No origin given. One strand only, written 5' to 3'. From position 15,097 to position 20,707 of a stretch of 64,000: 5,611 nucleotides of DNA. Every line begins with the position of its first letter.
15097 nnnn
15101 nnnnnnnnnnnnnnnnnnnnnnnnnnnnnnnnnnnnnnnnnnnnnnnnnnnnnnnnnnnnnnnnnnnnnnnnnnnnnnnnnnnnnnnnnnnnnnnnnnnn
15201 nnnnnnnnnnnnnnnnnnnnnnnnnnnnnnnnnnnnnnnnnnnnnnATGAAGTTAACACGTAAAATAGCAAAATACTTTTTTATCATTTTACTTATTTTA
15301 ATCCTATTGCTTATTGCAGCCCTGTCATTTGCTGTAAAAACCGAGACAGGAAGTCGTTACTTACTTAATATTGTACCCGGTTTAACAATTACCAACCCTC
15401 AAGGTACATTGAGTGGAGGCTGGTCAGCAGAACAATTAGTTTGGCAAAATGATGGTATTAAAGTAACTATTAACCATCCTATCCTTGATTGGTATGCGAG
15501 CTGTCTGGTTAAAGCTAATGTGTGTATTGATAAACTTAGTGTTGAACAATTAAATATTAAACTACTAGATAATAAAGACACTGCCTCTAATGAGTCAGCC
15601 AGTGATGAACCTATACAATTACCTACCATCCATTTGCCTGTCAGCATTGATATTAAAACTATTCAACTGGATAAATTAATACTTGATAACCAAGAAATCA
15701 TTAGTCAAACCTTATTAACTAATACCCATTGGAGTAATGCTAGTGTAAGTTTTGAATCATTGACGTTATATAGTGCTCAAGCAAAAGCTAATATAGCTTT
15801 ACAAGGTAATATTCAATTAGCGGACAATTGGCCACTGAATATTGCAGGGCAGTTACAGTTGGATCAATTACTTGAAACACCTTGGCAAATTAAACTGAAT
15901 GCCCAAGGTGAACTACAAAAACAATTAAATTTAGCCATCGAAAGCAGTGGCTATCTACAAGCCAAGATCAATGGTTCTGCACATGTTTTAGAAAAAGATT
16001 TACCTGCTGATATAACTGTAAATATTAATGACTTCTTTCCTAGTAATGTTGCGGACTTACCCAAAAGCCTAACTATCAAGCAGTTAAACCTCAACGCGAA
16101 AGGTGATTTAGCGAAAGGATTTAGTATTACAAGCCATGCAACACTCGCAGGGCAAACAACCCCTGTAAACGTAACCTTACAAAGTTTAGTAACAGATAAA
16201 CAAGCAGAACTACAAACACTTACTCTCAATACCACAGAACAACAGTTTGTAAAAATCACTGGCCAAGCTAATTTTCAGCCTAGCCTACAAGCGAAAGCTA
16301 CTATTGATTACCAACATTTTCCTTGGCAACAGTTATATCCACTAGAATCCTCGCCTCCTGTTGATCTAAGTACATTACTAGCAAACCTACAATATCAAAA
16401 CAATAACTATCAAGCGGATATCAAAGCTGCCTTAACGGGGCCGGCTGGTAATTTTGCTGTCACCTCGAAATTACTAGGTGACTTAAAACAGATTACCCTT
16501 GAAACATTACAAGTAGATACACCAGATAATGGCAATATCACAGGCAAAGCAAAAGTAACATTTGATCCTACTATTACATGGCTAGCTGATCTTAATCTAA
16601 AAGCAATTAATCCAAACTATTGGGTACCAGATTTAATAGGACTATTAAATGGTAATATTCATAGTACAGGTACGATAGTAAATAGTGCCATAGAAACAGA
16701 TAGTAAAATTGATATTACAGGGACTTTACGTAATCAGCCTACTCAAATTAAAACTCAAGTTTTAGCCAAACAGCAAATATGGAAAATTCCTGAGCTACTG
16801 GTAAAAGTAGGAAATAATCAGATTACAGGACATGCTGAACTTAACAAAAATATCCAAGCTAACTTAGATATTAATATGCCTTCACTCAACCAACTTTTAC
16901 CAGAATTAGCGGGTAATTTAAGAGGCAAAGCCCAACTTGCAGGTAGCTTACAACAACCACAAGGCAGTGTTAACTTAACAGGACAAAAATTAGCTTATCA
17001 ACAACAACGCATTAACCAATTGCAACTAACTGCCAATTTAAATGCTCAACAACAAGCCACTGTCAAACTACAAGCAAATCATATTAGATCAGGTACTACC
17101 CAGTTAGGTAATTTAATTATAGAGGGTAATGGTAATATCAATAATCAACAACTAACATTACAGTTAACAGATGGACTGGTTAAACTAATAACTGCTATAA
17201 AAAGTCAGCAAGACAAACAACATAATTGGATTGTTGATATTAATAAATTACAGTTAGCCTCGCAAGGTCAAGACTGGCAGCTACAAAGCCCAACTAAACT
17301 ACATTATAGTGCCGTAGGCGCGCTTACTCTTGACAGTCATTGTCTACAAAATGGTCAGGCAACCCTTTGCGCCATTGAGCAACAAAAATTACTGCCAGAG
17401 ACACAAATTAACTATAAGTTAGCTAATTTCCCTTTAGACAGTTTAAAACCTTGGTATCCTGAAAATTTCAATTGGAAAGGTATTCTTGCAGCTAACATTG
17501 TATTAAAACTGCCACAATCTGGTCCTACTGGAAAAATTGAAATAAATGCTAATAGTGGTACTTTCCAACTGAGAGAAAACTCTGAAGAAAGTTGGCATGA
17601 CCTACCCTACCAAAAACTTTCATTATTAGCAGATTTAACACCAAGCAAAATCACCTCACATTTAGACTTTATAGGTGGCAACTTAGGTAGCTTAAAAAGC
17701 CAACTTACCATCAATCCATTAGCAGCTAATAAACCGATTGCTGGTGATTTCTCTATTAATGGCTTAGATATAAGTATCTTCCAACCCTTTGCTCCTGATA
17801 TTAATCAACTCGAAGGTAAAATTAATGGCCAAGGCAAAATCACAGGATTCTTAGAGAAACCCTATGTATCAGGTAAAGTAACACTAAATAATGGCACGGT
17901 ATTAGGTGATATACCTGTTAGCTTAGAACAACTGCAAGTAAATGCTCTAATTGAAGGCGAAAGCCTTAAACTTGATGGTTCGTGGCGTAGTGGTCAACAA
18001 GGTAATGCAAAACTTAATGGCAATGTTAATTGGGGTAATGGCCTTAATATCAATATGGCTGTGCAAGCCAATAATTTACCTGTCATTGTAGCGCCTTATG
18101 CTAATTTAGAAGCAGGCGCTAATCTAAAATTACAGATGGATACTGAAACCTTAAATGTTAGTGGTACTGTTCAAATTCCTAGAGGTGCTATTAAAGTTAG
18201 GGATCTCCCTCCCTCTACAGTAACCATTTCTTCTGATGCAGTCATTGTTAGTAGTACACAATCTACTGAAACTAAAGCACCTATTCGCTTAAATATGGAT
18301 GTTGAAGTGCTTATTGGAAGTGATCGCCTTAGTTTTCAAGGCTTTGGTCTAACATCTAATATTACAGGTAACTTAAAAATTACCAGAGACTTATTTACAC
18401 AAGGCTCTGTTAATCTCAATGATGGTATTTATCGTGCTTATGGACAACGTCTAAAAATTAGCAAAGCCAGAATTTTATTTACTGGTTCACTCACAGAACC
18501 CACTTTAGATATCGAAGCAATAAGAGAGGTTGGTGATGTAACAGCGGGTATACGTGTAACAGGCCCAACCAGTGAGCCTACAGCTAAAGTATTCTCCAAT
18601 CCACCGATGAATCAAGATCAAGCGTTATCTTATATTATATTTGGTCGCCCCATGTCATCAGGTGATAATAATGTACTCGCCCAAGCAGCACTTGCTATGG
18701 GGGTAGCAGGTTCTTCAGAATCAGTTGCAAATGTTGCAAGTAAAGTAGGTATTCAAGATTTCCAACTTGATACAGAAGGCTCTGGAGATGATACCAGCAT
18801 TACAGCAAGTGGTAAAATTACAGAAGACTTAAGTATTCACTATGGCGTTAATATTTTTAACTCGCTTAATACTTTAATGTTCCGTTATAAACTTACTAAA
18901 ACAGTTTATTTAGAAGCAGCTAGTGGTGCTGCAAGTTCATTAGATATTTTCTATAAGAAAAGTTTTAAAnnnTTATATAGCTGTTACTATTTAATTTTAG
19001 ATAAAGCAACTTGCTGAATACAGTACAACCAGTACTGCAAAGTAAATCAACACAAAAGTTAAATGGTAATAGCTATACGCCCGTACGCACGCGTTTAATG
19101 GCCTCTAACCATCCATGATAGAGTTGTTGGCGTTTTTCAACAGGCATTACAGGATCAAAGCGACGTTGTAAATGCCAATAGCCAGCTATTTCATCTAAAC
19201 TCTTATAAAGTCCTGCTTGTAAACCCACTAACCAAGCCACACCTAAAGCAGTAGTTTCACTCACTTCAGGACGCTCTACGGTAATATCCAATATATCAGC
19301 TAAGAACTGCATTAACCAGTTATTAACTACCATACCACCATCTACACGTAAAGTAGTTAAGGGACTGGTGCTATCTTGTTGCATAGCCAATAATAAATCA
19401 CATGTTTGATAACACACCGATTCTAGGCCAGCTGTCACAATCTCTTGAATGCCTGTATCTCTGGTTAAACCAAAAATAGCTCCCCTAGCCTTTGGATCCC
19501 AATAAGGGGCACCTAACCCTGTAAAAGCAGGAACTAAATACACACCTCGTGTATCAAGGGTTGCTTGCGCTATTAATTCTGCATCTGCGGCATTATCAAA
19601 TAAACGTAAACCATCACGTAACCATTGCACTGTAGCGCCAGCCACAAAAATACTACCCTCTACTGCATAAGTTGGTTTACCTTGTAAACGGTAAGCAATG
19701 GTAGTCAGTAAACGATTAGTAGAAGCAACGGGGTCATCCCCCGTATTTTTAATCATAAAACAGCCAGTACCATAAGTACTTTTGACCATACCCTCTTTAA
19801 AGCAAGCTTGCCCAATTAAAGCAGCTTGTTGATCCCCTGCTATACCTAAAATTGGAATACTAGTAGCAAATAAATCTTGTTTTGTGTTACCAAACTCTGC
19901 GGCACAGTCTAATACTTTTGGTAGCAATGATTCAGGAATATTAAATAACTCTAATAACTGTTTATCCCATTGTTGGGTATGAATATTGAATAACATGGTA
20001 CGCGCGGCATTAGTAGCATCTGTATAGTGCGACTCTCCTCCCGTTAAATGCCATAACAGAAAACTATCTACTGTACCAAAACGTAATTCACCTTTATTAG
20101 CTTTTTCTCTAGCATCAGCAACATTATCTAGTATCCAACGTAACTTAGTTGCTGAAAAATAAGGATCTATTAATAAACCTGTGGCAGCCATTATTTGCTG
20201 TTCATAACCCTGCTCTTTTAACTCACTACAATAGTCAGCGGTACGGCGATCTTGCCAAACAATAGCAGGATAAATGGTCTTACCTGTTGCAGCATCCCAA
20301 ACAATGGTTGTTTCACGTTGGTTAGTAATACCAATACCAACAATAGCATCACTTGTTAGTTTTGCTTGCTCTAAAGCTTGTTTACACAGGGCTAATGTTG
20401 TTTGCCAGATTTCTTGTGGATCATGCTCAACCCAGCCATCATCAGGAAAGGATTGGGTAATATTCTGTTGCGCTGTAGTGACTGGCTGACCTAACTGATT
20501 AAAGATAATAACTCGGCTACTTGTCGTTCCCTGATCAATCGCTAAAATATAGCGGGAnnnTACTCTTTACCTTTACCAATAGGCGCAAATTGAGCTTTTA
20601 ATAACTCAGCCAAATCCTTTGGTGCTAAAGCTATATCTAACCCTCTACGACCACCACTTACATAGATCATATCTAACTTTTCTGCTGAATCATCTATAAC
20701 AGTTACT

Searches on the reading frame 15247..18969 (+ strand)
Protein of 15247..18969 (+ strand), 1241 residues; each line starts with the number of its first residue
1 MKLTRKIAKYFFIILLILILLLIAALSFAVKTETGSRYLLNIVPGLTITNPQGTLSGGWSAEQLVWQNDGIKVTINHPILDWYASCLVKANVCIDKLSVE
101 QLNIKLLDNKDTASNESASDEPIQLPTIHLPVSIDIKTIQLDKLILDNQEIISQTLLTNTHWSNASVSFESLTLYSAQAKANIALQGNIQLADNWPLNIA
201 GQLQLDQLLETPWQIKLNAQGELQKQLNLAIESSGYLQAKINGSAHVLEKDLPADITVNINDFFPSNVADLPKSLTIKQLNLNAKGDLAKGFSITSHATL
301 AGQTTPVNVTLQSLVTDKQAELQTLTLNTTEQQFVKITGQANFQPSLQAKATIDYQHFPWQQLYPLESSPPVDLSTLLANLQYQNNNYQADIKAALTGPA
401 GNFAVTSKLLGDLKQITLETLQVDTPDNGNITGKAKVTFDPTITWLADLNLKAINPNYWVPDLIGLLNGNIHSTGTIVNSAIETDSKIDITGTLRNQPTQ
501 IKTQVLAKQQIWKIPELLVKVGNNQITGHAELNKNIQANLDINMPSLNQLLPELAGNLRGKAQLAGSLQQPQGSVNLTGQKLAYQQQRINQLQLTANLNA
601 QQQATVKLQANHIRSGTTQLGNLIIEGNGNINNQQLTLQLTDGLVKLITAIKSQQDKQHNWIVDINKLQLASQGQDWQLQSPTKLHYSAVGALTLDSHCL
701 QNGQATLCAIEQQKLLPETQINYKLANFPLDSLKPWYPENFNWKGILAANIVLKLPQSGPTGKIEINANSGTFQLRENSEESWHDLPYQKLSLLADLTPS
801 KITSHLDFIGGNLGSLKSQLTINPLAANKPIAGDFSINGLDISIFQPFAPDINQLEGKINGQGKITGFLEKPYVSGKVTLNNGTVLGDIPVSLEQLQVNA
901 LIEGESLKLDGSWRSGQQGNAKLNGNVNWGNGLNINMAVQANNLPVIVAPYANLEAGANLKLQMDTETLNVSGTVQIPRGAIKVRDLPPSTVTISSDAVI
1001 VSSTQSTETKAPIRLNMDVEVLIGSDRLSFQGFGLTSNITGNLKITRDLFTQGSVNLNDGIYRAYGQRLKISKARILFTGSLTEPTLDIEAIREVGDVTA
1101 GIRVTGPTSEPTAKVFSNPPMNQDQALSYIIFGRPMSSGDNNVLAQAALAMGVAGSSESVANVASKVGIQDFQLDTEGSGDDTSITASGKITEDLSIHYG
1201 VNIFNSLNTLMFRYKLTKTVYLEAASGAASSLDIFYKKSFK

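Call 81: search_protein_families(library=pfam, proteins=[window:15247-18969:+], max_evalue=0.00001)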
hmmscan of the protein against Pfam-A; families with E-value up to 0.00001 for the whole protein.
window:15247-18969:+ (1241 aa): 1 family
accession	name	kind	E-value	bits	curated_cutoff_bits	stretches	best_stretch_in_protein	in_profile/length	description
PF04357.19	TamB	-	3.4e-55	188.3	22.4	1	915-1240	7-381/381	TamB, inner membrane protein subunit of TAM complex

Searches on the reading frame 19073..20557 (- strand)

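Call 81: search_protein_families(library=pfam, proteins=[window:19073-20557:-], max_evalue=0.00001)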
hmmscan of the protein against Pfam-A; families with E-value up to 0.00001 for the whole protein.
window:19073-20557:- (494 aa): 2 families
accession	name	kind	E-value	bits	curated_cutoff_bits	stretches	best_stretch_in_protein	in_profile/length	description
PF00370.27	FGGY_N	-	3.6e-81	272.8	28.8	1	3-249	1-245/245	FGGY family of carbohydrate kinases, N-terminal domain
PF02782.22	FGGY_C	-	5.9e-42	144.1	27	1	260-443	3-193/198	FGGY family of carbohydrate kinases, C-terminal domain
